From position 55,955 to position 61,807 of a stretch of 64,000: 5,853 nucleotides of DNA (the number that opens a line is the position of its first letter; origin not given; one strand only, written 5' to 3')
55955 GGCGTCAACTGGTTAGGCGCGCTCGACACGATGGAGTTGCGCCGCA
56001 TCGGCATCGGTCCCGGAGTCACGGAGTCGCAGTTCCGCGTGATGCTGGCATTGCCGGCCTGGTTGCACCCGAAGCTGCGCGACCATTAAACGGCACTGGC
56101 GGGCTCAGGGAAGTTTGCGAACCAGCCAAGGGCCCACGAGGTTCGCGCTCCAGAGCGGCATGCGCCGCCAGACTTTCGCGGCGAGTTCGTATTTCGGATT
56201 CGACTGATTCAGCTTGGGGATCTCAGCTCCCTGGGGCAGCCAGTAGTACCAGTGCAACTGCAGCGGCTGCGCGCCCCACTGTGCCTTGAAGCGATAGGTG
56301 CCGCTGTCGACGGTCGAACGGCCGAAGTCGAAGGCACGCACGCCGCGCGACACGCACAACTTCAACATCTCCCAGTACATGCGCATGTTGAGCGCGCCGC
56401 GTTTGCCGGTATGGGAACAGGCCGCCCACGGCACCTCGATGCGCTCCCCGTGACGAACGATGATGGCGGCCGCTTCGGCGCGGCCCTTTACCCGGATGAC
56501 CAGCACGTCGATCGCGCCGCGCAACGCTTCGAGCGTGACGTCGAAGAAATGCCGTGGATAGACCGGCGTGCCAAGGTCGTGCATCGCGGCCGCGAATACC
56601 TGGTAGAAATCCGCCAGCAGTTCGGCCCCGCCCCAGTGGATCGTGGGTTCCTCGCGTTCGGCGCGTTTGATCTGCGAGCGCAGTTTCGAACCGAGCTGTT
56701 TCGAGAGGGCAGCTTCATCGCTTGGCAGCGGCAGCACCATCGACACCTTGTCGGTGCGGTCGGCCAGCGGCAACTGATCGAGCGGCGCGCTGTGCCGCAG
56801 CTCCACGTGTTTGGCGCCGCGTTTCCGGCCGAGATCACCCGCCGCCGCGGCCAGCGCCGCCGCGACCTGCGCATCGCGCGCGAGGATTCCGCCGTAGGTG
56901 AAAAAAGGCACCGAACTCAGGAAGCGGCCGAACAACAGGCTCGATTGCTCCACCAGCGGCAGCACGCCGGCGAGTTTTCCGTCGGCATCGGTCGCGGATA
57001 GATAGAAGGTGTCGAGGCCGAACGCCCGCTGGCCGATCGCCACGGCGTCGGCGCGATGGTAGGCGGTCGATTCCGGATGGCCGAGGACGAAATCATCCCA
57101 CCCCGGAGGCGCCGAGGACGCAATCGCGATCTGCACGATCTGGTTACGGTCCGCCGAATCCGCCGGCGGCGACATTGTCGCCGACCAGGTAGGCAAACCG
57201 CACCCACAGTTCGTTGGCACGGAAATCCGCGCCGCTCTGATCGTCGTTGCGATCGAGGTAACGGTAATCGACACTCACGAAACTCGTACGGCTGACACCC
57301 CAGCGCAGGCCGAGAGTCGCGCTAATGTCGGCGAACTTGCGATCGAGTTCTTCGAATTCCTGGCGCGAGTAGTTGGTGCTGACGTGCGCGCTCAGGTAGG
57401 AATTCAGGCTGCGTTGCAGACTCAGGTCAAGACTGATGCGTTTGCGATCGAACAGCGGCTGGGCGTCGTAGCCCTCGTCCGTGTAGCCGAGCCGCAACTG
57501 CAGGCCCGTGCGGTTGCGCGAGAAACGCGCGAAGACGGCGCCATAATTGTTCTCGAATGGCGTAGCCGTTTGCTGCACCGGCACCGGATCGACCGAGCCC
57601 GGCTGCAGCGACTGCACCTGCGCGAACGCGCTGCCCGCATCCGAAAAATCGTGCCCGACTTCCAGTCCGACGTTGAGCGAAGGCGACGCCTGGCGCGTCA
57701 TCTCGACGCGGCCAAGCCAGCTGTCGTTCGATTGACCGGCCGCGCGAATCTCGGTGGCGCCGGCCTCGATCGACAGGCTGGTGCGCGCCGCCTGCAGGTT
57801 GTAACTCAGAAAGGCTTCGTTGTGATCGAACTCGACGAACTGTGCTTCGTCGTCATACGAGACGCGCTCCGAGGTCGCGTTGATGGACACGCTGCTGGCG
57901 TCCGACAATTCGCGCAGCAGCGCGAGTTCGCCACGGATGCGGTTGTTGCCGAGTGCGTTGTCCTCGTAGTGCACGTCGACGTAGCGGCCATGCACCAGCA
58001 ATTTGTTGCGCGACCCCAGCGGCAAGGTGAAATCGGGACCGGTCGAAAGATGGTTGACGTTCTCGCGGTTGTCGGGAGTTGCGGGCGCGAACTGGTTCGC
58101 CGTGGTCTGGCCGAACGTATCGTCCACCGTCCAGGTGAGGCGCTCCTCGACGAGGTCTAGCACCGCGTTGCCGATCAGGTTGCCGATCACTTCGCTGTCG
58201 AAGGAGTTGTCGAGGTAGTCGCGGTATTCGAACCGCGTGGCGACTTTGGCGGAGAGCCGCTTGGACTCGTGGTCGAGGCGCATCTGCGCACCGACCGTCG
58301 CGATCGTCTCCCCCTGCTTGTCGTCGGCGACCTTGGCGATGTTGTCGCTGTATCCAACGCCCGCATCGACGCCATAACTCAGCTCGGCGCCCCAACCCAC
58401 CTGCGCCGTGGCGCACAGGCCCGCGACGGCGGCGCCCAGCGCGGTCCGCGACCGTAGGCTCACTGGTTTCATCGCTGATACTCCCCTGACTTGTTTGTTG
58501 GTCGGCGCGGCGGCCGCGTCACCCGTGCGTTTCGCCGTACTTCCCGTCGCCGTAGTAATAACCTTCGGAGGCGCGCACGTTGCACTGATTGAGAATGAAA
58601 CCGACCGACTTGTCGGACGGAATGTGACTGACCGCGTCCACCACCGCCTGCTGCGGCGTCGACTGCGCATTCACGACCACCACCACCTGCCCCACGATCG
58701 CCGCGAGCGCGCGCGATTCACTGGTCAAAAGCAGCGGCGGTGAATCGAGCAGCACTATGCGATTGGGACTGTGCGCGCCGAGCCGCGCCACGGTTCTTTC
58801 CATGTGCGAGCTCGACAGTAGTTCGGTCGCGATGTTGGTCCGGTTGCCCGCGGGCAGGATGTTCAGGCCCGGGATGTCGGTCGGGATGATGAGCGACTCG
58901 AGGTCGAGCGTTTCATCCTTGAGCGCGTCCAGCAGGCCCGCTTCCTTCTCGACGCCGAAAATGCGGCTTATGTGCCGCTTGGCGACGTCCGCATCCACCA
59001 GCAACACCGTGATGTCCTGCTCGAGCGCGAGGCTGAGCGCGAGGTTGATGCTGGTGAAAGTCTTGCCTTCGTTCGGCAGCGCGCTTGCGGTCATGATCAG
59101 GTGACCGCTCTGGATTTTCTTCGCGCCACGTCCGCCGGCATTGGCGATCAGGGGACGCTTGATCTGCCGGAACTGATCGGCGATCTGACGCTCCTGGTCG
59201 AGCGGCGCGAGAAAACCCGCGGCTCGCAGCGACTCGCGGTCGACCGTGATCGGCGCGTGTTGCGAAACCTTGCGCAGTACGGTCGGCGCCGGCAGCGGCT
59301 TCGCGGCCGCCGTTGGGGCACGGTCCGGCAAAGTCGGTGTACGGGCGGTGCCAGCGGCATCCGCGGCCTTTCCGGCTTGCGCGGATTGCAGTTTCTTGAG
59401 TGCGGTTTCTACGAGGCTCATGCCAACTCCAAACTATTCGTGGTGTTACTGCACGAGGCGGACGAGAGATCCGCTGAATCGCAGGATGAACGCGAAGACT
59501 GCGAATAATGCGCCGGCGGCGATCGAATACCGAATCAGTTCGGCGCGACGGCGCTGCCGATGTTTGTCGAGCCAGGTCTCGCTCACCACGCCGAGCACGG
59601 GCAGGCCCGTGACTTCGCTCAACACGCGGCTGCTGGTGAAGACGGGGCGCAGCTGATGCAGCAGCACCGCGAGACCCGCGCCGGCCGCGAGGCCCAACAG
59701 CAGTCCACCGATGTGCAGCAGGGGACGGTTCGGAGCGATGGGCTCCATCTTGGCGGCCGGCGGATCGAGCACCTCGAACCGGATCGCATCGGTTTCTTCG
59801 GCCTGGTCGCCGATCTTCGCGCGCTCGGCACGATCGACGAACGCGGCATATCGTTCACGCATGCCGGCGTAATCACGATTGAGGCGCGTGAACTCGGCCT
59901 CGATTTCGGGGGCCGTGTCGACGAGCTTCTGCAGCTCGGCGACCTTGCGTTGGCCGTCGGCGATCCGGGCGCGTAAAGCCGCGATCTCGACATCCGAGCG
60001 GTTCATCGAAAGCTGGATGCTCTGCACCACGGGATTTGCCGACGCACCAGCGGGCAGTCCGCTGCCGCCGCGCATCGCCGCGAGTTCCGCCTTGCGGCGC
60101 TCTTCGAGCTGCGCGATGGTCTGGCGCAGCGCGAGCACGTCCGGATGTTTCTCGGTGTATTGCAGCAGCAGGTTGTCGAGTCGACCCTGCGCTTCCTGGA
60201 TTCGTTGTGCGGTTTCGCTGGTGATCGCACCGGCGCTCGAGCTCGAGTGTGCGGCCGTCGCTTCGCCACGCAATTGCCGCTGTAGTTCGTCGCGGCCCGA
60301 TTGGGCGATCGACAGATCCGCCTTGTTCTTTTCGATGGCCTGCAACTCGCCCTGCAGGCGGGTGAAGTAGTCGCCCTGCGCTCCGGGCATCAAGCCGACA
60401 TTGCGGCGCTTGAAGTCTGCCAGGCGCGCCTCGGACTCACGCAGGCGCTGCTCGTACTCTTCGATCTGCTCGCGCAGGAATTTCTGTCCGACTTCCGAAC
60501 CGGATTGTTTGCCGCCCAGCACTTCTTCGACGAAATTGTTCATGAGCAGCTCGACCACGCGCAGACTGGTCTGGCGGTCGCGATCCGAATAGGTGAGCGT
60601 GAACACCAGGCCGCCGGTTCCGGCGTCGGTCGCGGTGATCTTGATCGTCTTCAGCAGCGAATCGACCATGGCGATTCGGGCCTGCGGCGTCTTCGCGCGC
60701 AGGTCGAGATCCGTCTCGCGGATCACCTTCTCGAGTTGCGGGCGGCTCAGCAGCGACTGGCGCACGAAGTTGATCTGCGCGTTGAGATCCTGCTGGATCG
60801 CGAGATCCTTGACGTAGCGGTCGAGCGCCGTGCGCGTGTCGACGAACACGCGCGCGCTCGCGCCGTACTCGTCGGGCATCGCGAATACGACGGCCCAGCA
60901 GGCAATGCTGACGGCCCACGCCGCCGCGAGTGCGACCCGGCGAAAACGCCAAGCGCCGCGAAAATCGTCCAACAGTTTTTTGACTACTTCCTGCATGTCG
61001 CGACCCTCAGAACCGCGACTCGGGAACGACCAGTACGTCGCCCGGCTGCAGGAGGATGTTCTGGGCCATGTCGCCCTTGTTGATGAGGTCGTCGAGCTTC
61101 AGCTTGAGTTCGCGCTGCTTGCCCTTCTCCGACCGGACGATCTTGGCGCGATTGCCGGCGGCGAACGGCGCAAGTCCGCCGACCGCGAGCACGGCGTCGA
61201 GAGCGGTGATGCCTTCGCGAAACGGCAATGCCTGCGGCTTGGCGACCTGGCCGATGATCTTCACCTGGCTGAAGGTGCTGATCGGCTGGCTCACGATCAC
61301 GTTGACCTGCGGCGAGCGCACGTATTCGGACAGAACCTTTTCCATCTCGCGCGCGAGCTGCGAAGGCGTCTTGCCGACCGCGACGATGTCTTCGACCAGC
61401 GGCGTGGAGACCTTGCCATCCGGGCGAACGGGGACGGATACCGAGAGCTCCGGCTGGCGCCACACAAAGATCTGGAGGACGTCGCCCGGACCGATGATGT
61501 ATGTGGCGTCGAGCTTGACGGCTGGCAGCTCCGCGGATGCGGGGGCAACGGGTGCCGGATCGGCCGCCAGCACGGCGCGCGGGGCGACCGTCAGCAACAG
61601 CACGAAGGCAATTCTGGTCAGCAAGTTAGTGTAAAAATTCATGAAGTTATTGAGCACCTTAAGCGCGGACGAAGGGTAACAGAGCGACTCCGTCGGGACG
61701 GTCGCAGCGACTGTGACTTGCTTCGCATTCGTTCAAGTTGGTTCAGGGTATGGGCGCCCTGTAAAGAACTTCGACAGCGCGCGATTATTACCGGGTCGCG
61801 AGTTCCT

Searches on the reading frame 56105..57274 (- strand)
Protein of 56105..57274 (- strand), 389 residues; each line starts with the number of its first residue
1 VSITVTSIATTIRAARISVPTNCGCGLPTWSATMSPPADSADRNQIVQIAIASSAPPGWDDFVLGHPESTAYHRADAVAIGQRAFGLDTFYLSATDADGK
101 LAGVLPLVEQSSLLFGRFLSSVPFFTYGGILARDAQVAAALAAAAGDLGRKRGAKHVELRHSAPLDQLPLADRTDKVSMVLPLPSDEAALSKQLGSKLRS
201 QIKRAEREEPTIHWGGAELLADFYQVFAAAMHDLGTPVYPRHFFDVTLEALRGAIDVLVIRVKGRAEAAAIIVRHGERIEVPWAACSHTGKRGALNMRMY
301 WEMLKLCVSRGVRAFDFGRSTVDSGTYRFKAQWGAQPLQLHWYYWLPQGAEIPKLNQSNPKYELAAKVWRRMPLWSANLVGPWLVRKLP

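Call 12: search_protein_families(library=ncbifam, proteins=[window:56105-57274:-], max_evalue=0.00001)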
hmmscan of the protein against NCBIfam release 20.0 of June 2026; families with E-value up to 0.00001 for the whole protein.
window:56105-57274:- (389 aa): 1 family
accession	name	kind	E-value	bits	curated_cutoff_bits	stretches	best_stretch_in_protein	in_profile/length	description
TIGR03019.1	pepcterm_femAB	equivalog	4.6e-102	341.5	260.35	1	59-389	3-330/330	FemAB family XrtA/PEP-CTERM system-associated protein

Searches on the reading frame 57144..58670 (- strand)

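Call 12: search_protein_families(library=ncbifam, proteins=[window:57144-58670:-], max_evalue=0.00001)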
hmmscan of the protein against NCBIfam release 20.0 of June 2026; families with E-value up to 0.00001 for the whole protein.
window:57144-58670:- (508 aa): 1 family
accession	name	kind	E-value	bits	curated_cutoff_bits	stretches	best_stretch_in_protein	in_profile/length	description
TIGR03016.1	pepcterm_hypo_1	hypoth_equivalog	2.2e-17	63.2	90.85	2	106-294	15-210/477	TIGR03016 family PEP-CTERM system-associated outer membrane protein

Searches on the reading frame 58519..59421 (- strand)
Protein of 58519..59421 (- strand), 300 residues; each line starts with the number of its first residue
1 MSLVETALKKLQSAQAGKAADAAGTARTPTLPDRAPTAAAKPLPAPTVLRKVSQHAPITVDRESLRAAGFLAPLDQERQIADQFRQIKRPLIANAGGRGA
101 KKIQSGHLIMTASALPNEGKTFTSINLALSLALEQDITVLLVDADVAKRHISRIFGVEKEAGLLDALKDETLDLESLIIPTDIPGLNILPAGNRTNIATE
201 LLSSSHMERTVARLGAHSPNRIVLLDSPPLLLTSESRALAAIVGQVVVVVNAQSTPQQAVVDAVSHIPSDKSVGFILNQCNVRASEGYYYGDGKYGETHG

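Call 12: search_protein_families(library=ncbifam, proteins=[window:58519-59421:-], max_evalue=0.00001)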
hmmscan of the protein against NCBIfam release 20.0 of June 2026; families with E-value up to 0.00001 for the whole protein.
window:58519-59421:- (300 aa): 8 families
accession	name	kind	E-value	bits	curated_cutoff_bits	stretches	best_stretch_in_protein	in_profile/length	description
TIGR03018.1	pepcterm_TyrKin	hypoth_equivalog_domain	1.5e-69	233.4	230.65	1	71-278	2-207/207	XrtA-associated tyrosine autokinase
TIGR01007.1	eps_fam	subfamily_domain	1.3e-22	80.4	108.05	1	109-290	20-203/204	polysaccharide biosynthesis tyrosine autokinase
TIGR01005.1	eps_transp_fam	subfamily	2.5e-16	59.1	411.7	1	77-292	515-730/754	exopolysaccharide transport protein family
NF008568.0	PRK11519.1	equivalog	2.6e-15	55.7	1068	1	108-295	528-713/720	tyrosine-protein kinase Wzc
NF007350.0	PRK09841.1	equivalog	4.4e-15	54.8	1248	1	107-297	532-720/726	tyrosine-protein kinase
TIGR03029.1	EpsG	equivalog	1.5e-09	37.4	313.8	1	109-266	106-259/274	chain length determinant protein tyrosine kinase EpsG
TIGR01968.1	minD_bact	equivalog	1.6e-07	30.9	212.9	1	114-252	9-143/261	septum site-determining protein MinD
TIGR01969.1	minD_arch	subfamily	8.1e-07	28.5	201.75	1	109-280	3-170/251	cell division ATPase MinD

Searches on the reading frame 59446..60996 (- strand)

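Call 12: search_protein_families(library=ncbifam, proteins=[window:59446-60996:-], max_evalue=0.00001)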
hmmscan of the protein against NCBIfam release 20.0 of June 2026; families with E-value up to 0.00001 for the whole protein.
window:59446-60996:- (516 aa): 4 families
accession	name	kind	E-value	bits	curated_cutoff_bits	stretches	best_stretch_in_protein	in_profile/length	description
TIGR03007.1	pepcterm_ChnLen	equivalog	2.5e-141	471.3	278.85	1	8-503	3-492/498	XrtA system polysaccharide chain length determinant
NF008568.0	PRK11519.1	equivalog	8.7e-11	40.7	1068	0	106-198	206-296/720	tyrosine-protein kinase Wzc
TIGR03017.1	EpsF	equivalog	9.1e-11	41.1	422.75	1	31-472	26-444/444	chain length determinant protein EpsF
NF007350.0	PRK09841.1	equivalog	4.6e-09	35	1248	1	353-488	356-488/726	tyrosine-protein kinase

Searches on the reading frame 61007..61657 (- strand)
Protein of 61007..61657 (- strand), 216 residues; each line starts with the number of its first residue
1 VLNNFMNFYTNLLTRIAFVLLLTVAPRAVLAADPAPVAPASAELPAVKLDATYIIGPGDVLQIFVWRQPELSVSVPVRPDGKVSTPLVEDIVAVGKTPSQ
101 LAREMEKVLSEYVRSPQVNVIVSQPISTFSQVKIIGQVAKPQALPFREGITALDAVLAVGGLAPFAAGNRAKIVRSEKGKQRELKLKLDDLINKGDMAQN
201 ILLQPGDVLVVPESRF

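Call 9: search_protein_families(library=ncbifam, proteins=[window:61007-61657:-])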
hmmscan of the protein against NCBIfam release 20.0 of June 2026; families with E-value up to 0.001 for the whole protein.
window:61007-61657:- (216 aa): 4 families
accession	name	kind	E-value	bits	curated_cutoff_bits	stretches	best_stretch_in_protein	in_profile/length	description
TIGR03027.2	pepcterm_export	equivalog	4.1e-67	225.1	180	1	52-216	2-169/169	XrtA/PEP-CTERM system exopolysaccharide export protein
NF041843.1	EpsY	equivalog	2.7e-30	105.2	320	1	45-211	46-210/211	exopolysaccharide export protein EpsY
NF011658.0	PRK15078.1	subfamily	4.5e-25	88.2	333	1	38-213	70-251/380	polysaccharide export protein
TIGR03028.1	EpsE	equivalog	2.3e-24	86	262.65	1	53-211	2-159/239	polysaccharide export protein EpsE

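Call 20: find_encoding_contigs(protein=window:61007-61642:-, flank=10000, max_places=6)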
Protein window:61007-61642:- (211 aa): 2 contigs read that carry it; 2 places shown.
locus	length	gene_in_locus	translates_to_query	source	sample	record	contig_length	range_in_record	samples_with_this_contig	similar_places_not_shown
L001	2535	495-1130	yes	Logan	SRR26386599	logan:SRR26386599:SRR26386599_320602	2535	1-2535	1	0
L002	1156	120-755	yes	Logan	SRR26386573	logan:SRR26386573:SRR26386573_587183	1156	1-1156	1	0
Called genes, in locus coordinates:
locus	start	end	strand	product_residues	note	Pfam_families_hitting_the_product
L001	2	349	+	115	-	?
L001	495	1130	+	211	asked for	PF02563:Poly_export, PF10531:SLBB (weak), PF22461:SLBB_2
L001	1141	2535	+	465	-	?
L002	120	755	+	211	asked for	PF02563:Poly_export, PF10531:SLBB (weak), PF22461:SLBB_2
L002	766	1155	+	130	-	?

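Call 34: find_related_loci(query=window:61007-61642:-, collection=metagenome_contigs, flank=10000)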
Query window:61007-61642:- (211 aa) in metagenome_contigs; peptide patterns used: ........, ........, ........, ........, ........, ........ (x = any residue, [..] = any of these).
600 stretches matched a pattern (row limit reached: there are more); 358 encode a relative of the query (tblastn E <= 1e-3); the best 80 are kept; 80 distinct loci.
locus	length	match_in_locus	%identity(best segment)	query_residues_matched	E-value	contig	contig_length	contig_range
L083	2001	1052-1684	92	1-211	3e-136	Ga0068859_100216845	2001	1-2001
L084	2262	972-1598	90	1-211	2e-120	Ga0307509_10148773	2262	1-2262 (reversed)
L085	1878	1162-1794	90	1-211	6e-121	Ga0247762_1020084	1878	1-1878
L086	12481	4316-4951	84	1-211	2e-113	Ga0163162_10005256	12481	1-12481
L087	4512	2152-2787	84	1-211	8e-114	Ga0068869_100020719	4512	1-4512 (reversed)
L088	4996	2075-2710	83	1-211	4e-111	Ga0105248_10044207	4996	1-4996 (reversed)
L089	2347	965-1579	79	1-211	1e-108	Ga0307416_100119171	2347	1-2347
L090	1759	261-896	77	1-211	1e-109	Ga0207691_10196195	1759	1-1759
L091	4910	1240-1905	72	1-211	1e-97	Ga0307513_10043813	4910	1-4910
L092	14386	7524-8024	87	45-211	1e-96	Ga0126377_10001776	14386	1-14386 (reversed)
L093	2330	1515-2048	75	34-211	6e-92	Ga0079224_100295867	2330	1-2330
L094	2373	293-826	71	29-211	2e-90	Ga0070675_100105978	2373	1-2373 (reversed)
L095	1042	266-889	65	1-211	5e-95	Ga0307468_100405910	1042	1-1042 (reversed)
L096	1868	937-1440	76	44-211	1e-91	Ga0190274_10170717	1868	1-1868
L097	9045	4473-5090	65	10-211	1e-86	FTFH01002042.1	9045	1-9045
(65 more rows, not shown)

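Call 51: search_protein_families(library=ncbifam, proteins=[L092:37-1632:+, L092:1605-2966:+, L092:3079-4029:+, L092:4462-7239:+], max_evalue=1e-20)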
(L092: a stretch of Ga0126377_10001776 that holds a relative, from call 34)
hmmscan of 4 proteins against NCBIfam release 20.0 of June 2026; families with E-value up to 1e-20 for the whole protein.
L092:37-1632:+ (531 aa): 3 families
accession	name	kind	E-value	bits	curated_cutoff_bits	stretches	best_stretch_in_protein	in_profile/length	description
TIGR02916.1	PEP_his_kin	equivalog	1.9e-153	512.5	300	1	7-522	168-679/679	XrtA/PEP-CTERM system histidine kinase PrsK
NF010411.0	PRK13837.1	equivalog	2.1e-24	85.6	647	1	305-528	439-680/828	two-component system VirA-like sensor kinase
NF008468.0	PRK11360.1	equivalog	1.4e-22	79.8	646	1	299-528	379-613/616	two-component system sensor histidine kinase AtoS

L092:1605-2966:+ (453 aa): 25 families
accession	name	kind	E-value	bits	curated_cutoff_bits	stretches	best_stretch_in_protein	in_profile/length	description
TIGR02915.1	PEP_resp_reg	equivalog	5.3e-212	704.5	502.6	1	8-450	1-445/445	PEP-CTERM-box response regulator transcription factor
NF008469.0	PRK11361.1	equivalog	7e-122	407.4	714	1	5-450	4-457/461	acetoacetate metabolism transcriptional regulator AtoC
TIGR01818.1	ntrC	equivalog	8.5e-108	361.1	558.6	1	9-389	2-377/463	nitrogen regulation protein NR(I)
NF041946.1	LuxO_transreg_Vib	equivalog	2.1e-104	349.9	800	1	28-388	21-375/463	quorum-sensing sigma-54 dependent transcriptional regulator LuxO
NF041552.1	TF_PrdR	equivalog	5.1e-104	348.7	795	1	144-448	265-577/577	sigma-54 dependent transcriptional regulator PrdR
NF050807.1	TransRegFlbDCaul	equivalog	3.4e-96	322.9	750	1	83-416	73-388/454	sigma-54-dependent transcriptional regulator FlbD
TIGR01817.1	nifA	equivalog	3.7e-96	323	528.85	1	142-396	192-445/534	nif-specific transcriptional activator NifA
NF051870.1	NAssimRespRegNtrX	equivalog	8.8e-96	321.5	600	1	8-448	4-451/452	nitrogen assimilation response regulator NtrX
NF011695.0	PRK15115.1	equivalog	3e-95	319.6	763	1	2-449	3-438/445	two-component system response regulator GlrR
NF049963.1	RespRegFlgRCampy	domain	9.3e-94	314.7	750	1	8-448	3-428/429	fla regulon two-component system response regulator FlgR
NF008176.1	PRK10923.1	equivalog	1e-91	307.9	620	1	8-389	6-381/469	nitrogen regulation protein NR(I)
NF007689.0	PRK10365.1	equivalog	4.6e-91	305.8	760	1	1-441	1-436/441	sigma-54-dependent response regulator transcription factor ZraR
NF003451.0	PRK05022.1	equivalog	2e-88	297.4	476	1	129-450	168-511/512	nitric oxide reductase transcriptional regulator NorR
NF038308.1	RNA_repair_RtcR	equivalog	1.2e-85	288.4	650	1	128-389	162-432/530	RNA repair transcriptional activator RtcR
TIGR02329.1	propionate_PrpR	equivalog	6.2e-84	282.5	499.2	1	138-445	202-525/526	propionate catabolism operon regulatory protein PrpR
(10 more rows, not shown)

L092:3079-4029:+ (316 aa): 0 families

L092:4462-7239:+ (925 aa): 5 families
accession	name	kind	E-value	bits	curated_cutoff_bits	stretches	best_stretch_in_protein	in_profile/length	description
TIGR02917.1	PEP_TPR_lipo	equivalog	1.3e-147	493.2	312.2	1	13-904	7-899/899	XrtA/PEP-CTERM system TPR-repeat protein PrsT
NF040959.1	MamA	equivalog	4.2e-33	114.5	200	0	483-639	47-203/204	magnetosome protein MamA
TIGR02521.1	type_IV_pilW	equivalog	1.9e-32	112.7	154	0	403-565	28-193/234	type IV pilus biogenesis/stability protein PilW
NF052400.1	M48_BAM_BepA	equivalog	6.7e-22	77.9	570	0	683-806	313-439/483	beta-barrel assembly-enhancing protease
NF033920.0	C39_PA2778_fam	equivalog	2.2e-21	76.4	150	0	615-674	196-255/255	PA2778 family cysteine peptidase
